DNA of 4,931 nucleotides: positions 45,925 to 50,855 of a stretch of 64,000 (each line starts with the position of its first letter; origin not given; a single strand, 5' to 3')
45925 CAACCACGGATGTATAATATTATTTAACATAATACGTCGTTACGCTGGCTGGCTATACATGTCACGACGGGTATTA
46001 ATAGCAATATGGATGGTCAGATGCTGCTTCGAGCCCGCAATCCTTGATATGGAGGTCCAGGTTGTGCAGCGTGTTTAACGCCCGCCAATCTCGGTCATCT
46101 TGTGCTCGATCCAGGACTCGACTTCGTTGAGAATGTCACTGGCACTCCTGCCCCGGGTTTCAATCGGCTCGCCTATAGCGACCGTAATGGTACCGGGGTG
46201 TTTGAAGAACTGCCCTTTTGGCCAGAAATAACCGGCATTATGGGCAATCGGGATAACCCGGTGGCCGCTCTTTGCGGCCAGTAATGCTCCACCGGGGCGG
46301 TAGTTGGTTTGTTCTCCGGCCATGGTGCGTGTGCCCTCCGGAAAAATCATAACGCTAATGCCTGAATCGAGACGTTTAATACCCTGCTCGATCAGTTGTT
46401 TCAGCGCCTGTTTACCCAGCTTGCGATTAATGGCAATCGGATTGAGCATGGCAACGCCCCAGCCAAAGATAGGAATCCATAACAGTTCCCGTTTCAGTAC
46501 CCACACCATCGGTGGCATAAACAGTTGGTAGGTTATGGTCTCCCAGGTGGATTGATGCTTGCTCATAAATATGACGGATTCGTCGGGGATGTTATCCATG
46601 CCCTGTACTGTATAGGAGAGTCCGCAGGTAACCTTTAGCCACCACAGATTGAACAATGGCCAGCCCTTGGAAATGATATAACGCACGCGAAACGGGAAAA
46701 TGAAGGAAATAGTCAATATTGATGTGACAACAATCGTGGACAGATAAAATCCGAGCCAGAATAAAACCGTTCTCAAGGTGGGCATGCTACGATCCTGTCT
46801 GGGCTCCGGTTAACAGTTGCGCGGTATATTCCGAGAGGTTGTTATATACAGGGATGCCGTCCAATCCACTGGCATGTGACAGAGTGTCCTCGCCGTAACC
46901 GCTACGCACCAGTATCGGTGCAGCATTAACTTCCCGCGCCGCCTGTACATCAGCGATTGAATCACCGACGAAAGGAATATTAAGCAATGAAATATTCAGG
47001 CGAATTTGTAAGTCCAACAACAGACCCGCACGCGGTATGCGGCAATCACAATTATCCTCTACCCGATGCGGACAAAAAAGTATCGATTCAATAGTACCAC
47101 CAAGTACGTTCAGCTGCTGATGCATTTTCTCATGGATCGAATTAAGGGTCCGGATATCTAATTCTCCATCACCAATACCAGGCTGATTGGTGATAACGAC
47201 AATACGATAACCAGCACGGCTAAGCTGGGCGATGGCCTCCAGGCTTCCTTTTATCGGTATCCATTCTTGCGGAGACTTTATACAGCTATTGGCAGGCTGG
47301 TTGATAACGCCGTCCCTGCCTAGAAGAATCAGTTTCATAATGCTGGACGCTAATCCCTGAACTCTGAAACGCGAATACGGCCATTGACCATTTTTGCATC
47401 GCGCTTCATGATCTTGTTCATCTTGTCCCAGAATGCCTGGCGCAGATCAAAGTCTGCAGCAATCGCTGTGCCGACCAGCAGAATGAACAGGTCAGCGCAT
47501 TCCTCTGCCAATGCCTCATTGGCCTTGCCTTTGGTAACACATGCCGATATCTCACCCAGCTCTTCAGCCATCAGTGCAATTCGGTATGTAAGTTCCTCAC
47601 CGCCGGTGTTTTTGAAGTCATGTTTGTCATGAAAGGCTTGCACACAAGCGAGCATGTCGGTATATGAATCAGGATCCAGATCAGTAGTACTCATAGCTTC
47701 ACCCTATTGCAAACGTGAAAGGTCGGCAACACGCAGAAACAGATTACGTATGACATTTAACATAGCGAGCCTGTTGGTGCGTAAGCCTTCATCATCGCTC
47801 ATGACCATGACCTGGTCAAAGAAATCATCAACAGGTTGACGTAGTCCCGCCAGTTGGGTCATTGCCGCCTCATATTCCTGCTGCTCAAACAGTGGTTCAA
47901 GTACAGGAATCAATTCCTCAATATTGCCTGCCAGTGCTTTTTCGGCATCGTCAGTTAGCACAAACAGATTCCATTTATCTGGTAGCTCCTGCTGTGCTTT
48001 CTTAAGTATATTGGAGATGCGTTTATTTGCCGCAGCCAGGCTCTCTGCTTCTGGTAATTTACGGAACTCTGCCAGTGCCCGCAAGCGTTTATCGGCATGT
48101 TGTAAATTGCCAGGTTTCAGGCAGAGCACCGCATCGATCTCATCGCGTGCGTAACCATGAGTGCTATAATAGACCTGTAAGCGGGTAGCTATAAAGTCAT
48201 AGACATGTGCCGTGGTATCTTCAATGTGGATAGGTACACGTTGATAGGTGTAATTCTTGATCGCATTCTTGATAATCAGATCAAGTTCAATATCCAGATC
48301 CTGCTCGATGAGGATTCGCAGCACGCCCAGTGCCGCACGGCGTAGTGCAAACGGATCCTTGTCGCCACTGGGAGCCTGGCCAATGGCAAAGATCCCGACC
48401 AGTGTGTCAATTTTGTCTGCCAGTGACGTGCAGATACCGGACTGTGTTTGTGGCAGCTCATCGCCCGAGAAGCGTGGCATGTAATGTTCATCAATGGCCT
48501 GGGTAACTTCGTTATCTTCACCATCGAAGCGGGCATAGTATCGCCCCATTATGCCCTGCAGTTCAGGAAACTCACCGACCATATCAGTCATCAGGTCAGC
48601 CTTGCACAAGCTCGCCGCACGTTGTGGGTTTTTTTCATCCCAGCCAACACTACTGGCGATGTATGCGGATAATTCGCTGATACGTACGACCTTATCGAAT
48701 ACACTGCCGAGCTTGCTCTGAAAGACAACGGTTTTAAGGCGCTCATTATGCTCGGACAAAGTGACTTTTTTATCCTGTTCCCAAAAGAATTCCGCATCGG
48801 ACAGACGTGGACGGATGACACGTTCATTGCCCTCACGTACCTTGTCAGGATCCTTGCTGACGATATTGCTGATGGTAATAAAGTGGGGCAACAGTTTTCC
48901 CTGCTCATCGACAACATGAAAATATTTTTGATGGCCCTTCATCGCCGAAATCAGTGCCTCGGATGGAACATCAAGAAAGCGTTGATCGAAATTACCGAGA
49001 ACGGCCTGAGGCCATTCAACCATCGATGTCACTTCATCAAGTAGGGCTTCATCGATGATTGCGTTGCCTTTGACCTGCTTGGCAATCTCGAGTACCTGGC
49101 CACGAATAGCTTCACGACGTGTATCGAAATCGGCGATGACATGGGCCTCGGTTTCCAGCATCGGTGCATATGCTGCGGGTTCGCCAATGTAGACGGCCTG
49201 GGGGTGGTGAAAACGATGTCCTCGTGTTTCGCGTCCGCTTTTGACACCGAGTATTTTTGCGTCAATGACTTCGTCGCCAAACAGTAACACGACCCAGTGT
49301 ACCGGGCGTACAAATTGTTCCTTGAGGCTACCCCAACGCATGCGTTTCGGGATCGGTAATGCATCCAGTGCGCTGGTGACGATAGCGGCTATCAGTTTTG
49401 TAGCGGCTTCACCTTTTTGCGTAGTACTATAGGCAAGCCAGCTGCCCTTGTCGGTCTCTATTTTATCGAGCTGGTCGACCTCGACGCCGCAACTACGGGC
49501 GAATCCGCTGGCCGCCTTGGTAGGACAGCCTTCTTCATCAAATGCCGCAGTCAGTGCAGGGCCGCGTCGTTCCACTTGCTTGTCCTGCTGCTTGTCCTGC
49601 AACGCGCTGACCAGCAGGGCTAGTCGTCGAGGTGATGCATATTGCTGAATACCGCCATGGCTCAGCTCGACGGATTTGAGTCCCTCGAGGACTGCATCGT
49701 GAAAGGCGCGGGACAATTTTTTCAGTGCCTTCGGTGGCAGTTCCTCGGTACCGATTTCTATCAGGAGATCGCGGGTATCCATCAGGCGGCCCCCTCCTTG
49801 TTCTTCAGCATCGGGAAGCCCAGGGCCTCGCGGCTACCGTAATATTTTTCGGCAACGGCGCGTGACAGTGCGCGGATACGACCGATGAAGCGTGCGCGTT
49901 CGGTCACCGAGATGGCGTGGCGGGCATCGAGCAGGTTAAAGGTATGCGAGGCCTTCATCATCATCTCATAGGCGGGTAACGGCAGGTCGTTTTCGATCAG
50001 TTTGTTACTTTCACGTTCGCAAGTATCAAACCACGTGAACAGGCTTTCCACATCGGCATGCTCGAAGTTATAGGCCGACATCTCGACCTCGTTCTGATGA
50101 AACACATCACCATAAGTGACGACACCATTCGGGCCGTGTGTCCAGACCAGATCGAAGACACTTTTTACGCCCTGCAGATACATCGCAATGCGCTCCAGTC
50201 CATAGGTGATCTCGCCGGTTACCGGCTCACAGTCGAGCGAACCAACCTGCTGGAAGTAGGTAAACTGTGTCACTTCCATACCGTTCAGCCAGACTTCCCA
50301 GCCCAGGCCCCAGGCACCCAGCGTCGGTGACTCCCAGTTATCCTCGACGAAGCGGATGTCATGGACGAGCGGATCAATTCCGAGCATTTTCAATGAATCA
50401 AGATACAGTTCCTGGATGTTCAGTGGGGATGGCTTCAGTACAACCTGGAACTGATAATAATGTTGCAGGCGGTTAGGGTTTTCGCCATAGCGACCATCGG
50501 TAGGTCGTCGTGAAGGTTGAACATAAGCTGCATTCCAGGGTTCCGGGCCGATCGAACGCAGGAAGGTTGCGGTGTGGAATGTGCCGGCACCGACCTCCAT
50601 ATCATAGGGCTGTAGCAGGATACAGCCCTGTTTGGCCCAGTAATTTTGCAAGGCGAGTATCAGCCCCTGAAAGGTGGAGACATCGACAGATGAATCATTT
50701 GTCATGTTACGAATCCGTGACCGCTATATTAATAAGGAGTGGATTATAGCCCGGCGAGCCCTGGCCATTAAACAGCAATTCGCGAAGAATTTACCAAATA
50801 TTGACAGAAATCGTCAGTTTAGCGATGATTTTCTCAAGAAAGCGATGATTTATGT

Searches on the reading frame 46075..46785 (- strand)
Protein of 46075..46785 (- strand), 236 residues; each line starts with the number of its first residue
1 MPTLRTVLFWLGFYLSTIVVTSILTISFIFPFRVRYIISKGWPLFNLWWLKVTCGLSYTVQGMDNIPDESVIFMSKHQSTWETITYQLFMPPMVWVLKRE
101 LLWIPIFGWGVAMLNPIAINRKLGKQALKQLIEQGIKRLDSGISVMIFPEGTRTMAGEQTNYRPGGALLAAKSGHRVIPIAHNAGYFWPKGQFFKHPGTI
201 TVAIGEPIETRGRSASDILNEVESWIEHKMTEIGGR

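Call 14: search_protein_families(library=pfam, proteins=[window:46075-46785:-], max_evalue=0.001)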
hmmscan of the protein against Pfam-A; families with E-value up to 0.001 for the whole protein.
window:46075-46785:- (236 aa): 1 family
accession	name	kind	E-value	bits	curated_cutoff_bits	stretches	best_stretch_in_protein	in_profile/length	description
PF01553.26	Acyltransferase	-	2.7e-18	66.5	23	1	59-182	3-131/132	Acyltransferase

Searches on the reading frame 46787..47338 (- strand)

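Call 14: search_protein_families(library=pfam, proteins=[window:46787-47338:-], max_evalue=0.001)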
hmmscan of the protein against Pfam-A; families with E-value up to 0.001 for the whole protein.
window:46787-47338:- (183 aa): 4 families
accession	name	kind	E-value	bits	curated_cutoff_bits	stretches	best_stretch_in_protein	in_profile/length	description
PF13242.12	Hydrolase_like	-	3.1e-06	27.4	22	1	101-155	4-59/75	HAD-hyrolase-like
PF08645.17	PNK3P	-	4.8e-06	26.9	22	1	18-129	19-128/161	Polynucleotide kinase 3 phosphatase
PF00702.32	Hydrolase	-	6.5e-05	23.8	26.4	1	17-137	88-190/191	haloacid dehalogenase-like hydrolase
PF13419.12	HAD_2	-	0.00039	21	23.8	0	109-142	143-176/178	Haloacid dehalogenase-like hydrolase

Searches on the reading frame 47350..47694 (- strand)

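Call 14: search_protein_families(library=pfam, proteins=[window:47350-47694:-], max_evalue=0.001)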
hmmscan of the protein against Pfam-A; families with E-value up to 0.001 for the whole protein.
window:47350-47694:- (114 aa): 2 families
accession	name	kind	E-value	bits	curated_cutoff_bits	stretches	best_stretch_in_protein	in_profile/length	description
PF03819.22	MazG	-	1.1e-05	26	22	1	39-101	7-72/74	MazG nucleotide pyrophosphohydrolase domain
PF01503.22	PRA-PH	-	0.00076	20.3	21.3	0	34-87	28-78/86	Phosphoribosyl-ATP pyrophosphohydrolase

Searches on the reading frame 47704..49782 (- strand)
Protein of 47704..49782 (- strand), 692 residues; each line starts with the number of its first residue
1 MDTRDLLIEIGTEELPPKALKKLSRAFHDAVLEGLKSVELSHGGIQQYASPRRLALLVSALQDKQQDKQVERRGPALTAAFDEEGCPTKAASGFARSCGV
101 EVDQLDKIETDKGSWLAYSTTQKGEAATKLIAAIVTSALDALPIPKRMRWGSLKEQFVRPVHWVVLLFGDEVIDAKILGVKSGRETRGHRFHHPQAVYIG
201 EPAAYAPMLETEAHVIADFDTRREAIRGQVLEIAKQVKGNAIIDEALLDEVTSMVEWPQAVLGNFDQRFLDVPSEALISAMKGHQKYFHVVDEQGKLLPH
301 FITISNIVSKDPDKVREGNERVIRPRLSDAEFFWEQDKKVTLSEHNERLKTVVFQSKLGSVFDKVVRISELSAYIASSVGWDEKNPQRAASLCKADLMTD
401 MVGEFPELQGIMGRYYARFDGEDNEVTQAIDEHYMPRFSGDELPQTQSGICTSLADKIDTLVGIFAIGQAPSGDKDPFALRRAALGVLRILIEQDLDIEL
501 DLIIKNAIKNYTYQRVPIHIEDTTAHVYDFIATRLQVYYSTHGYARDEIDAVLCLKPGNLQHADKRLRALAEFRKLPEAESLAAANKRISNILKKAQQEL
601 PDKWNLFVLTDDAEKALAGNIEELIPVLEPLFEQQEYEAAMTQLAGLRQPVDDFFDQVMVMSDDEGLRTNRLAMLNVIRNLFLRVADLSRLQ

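Call 14: search_protein_families(library=pfam, proteins=[window:47704-49782:-], max_evalue=0.001)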
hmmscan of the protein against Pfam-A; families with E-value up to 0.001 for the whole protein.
window:47704-49782:- (692 aa): 2 families
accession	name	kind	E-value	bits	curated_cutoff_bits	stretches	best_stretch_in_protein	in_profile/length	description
PF02092.22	tRNA_synt_2f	-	4.2e-216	719.5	29.2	1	6-553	1-535/536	Glycyl-tRNA synthetase beta subunit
PF05746.21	DALR_1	-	1.3e-13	51.5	22.3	1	584-681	3-101/117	DALR anticodon binding domain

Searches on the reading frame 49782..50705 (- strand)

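Call 14: search_protein_families(library=pfam, proteins=[window:49782-50705:-], max_evalue=0.001)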
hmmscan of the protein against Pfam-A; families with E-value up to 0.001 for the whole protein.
window:49782-50705:- (307 aa): 1 family
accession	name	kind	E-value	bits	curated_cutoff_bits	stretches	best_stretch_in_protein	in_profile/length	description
PF02091.20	tRNA-synt_2e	-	3.7e-151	502.5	27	1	12-292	1-277/278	Glycyl-tRNA synthetase alpha subunit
